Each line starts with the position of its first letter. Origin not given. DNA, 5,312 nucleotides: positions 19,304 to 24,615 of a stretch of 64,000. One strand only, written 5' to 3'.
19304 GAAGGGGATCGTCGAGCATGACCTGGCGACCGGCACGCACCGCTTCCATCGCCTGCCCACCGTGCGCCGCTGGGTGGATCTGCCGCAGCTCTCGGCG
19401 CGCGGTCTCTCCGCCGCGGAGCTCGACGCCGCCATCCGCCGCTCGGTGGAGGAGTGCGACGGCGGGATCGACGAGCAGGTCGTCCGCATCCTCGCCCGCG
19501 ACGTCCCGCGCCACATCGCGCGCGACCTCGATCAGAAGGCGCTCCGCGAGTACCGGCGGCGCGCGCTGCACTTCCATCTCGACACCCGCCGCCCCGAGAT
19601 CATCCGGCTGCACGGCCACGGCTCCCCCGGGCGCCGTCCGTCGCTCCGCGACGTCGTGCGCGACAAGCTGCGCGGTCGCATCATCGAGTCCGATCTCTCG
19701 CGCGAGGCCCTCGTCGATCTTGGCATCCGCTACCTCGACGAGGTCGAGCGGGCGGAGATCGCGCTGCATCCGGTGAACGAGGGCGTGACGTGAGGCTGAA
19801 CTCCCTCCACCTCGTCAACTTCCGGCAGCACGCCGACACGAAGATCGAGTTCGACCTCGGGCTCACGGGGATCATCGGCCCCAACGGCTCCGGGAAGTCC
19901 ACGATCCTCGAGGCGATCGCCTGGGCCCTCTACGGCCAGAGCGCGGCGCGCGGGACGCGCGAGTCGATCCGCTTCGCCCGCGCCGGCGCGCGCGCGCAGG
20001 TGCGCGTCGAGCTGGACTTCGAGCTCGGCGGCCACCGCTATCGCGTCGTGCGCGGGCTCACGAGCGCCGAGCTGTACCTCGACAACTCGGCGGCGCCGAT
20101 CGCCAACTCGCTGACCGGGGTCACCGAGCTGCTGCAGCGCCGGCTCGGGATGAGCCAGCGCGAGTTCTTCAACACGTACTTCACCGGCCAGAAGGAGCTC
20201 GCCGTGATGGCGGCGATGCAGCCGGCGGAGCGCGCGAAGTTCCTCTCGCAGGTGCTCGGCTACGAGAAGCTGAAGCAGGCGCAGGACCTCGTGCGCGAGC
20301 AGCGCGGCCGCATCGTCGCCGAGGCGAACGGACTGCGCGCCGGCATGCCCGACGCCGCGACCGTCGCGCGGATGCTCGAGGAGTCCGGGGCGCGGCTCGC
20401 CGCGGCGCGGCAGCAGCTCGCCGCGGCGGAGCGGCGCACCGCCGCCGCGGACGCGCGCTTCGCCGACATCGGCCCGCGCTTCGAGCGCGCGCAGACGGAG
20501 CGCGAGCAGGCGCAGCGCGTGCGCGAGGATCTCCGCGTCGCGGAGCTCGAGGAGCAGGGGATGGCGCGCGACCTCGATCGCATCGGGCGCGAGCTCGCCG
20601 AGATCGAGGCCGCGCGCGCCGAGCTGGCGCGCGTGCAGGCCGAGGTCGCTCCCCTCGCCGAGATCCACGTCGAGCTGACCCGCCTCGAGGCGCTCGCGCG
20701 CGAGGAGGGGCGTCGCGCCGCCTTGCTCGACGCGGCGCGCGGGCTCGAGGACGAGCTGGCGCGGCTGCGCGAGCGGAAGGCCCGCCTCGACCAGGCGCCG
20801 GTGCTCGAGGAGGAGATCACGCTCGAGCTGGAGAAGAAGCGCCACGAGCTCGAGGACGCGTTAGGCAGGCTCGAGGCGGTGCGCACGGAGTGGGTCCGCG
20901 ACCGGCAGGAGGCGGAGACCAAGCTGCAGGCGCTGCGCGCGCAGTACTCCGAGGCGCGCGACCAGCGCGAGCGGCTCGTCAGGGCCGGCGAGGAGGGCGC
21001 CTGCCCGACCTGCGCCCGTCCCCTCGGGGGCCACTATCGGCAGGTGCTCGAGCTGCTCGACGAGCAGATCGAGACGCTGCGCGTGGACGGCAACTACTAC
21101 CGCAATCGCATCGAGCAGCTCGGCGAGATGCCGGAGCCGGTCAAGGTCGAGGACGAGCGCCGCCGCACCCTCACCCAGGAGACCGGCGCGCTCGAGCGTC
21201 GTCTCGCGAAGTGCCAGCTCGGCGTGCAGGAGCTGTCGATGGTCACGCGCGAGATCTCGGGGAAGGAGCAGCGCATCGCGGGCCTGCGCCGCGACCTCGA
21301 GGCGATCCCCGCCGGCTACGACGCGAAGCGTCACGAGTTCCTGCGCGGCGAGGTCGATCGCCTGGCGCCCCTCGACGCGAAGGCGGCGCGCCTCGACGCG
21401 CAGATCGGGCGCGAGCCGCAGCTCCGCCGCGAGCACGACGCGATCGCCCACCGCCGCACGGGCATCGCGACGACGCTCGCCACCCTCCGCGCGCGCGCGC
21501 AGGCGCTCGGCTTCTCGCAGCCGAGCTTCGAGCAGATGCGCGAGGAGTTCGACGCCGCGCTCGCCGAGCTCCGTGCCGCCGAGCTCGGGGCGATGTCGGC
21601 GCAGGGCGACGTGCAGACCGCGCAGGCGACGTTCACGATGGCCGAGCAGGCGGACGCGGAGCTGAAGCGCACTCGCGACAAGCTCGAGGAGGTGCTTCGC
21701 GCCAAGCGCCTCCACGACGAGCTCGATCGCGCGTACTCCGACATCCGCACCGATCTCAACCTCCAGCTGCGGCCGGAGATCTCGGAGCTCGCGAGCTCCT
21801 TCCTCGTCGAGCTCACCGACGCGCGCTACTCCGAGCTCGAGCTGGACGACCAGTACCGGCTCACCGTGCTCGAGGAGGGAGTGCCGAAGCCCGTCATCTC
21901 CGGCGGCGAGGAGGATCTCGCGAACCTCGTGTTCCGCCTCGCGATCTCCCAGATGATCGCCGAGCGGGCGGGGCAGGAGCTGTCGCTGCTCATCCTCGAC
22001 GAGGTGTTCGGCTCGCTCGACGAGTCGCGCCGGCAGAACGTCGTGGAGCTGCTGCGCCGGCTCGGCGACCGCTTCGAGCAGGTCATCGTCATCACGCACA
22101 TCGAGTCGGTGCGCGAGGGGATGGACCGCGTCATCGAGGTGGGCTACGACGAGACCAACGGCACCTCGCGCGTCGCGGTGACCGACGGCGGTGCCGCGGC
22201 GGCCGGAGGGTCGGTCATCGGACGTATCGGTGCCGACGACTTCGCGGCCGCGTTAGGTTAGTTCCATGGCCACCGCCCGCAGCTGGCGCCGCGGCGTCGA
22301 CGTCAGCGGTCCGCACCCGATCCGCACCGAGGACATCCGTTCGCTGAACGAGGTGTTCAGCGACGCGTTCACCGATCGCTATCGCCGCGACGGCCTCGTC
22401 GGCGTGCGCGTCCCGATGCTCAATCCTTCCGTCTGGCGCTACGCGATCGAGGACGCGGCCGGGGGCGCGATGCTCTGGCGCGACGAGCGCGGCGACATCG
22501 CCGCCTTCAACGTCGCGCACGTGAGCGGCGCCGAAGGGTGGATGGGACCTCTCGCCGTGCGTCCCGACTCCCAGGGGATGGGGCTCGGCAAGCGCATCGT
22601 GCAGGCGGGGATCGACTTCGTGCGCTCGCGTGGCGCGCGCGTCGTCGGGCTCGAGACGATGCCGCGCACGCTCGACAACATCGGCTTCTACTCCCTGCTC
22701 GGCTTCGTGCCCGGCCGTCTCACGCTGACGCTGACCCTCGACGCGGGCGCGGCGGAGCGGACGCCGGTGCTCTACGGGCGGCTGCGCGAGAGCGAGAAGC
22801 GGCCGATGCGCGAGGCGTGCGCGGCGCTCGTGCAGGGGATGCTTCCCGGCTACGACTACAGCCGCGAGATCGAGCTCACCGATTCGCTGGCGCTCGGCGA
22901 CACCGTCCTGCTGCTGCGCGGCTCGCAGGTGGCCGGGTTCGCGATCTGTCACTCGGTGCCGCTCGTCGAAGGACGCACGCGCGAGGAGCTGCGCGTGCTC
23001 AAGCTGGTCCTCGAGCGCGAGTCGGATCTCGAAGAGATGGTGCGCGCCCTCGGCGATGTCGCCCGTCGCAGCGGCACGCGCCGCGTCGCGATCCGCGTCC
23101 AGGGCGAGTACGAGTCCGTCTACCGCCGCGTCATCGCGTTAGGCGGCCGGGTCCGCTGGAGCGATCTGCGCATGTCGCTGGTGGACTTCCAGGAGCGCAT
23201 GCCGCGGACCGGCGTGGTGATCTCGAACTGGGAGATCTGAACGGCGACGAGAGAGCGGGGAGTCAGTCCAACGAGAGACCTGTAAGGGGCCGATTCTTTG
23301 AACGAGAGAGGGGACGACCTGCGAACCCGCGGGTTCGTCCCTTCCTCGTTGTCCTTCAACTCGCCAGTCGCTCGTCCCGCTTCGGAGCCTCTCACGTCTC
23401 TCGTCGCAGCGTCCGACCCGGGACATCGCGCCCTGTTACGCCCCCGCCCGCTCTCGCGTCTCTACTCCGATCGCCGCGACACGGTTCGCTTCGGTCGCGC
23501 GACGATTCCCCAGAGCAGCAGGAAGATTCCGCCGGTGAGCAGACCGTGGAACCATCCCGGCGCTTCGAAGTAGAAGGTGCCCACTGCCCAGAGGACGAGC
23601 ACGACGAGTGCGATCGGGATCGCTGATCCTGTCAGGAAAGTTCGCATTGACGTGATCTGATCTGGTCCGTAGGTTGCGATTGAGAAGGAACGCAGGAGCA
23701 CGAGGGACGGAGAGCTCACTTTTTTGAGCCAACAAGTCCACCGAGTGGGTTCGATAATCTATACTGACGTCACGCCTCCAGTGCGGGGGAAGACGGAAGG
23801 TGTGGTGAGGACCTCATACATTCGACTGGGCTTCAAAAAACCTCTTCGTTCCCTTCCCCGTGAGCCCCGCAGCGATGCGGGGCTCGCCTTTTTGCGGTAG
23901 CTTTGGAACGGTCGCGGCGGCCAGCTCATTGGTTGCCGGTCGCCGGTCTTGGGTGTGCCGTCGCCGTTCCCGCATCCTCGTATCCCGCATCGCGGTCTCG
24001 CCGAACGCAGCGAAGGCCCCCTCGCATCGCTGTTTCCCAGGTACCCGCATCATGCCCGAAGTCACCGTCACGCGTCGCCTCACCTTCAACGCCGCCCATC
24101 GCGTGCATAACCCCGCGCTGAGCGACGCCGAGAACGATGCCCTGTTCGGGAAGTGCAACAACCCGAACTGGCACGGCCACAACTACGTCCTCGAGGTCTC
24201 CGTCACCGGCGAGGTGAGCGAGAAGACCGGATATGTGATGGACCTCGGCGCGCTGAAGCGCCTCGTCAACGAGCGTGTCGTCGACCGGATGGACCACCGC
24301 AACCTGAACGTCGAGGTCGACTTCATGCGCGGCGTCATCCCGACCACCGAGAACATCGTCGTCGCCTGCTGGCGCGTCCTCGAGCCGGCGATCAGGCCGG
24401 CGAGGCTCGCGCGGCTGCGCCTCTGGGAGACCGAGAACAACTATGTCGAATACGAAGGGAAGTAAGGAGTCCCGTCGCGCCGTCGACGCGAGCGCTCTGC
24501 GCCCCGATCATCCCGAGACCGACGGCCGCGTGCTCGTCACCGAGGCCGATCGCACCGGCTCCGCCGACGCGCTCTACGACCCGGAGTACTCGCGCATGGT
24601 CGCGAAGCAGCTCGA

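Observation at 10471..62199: Hyper-abundant non-palindromic 8-mer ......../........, always in genes, in only two reading frames, forcing the rare TTA codon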

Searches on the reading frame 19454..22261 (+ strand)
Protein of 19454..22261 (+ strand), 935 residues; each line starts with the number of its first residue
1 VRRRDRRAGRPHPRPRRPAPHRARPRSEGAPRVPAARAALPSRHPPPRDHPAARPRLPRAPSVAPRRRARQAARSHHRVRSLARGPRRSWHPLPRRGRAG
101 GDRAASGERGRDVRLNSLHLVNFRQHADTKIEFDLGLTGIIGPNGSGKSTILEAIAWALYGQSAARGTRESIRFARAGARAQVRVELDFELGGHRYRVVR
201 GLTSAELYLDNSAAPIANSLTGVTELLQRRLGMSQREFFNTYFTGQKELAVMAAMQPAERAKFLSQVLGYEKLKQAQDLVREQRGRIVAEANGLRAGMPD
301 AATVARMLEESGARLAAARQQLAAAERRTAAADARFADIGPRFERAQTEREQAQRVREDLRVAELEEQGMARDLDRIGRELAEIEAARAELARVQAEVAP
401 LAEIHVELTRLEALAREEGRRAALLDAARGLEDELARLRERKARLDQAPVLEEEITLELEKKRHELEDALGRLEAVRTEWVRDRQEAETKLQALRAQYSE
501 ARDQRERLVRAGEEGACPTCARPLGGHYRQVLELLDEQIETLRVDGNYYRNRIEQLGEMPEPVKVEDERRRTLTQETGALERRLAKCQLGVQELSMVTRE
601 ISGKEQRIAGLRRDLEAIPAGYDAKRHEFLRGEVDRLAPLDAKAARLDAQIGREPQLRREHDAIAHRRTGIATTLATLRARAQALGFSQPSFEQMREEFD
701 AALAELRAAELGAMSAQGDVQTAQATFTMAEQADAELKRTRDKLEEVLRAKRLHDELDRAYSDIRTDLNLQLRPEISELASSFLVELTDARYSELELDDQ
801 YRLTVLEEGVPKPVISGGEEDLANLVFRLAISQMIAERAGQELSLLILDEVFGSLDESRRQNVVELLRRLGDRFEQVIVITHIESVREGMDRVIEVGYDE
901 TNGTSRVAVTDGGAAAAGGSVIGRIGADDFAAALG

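Call 9: search_protein_families(library=pfam, proteins=[window:19454-22261:+])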
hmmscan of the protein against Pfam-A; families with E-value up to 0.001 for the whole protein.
window:19454-22261:+ (935 aa): 7 families
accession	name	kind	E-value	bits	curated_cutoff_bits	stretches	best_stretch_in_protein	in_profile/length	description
PF13476.12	AAA_23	-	2.5e-24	87.5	27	1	117-324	1-155/201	AAA domain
PF02463.25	SMC_N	-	1.2e-23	84.2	40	1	115-899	2-214/220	RecF/RecN/SMC N terminal domain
PF13175.12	AAA_15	-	6.1e-12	46.3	32.1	1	115-157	3-45/374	AAA ATPase domain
PF13304.12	AAA_21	-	1.1e-11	45.8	27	1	137-160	1-24/304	AAA domain, putative AbiEii toxin, Type IV TA system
PF13514.12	AAA_27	-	1.8e-08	34.7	22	1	114-244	2-124/206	AAA domain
PF13555.12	AAA_29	-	3.6e-08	33.5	27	1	115-164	1-51/61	P-loop containing region of AAA domain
PF13558.12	SbcC_Walker_B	-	1.4e-07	32.1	27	1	816-868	34-89/90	SbcC/RAD50-like, Walker B motif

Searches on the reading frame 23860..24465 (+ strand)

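Call 31: search_protein_families(library=pfam, proteins=[window:23860-24465:+])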
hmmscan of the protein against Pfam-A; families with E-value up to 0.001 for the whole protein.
window:23860-24465:+ (201 aa): 1 family
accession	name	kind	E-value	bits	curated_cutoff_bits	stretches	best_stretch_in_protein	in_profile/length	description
PF01242.24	PTPS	-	3e-35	121.3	22.4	1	70-200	2-120/121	6-pyruvoyl tetrahydropterin synthase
